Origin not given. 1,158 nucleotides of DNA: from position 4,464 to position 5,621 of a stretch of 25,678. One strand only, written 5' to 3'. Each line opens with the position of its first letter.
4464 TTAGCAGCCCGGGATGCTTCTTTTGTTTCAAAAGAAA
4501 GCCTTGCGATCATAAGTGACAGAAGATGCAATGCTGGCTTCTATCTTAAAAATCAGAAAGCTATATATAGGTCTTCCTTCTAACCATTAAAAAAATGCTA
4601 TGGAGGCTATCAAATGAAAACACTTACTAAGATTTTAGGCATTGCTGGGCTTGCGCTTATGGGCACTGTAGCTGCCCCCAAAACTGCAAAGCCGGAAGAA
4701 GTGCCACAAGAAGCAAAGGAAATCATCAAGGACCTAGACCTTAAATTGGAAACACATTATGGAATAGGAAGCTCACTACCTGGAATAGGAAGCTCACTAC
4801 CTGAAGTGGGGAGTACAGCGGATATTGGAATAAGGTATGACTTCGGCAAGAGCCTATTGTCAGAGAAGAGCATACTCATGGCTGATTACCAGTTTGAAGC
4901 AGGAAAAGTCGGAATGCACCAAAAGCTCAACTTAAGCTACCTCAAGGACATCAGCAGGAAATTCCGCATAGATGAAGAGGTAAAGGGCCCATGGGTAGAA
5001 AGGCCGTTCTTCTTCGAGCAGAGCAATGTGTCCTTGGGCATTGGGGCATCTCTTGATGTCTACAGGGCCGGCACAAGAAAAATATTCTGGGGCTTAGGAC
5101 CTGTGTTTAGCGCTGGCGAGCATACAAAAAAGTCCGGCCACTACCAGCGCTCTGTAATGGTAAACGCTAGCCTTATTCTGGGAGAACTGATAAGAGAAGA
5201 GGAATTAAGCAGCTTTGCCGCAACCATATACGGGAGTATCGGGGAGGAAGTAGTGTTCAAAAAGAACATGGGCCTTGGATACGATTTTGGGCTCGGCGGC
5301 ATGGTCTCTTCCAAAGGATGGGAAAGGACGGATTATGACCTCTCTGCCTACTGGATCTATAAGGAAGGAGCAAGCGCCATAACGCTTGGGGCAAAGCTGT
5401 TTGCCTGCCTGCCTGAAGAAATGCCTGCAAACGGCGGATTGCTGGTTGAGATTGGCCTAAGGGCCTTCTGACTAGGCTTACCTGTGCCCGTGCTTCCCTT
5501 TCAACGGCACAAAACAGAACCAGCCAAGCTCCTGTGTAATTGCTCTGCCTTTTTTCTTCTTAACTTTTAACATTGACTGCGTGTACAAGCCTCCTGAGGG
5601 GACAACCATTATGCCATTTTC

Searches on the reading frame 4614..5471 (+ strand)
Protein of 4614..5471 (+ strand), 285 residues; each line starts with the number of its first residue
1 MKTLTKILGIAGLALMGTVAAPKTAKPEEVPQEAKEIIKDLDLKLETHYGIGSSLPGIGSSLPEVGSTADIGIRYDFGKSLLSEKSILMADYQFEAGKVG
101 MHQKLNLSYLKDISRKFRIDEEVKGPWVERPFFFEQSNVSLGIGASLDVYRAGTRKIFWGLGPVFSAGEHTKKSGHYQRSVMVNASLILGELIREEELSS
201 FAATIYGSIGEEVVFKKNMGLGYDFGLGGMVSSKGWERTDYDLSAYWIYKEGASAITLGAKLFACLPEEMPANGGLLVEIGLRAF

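Call 7: search_protein_families(library=pfam, proteins=[window:4614-5471:+], max_evalue=0.001)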
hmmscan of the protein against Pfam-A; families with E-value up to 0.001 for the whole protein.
window:4614-5471:+ (285 aa): 0 families

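Call 72: search_protein_families(library=pfam, proteins=[window:4614-5471:+], max_evalue=0.1)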
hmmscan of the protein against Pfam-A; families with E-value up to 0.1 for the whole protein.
window:4614-5471:+ (285 aa): 1 family
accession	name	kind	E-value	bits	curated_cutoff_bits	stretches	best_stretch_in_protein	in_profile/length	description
PF12456.14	hSac2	-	0.064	13.3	26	0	81-114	55-88/115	Inositol phosphatase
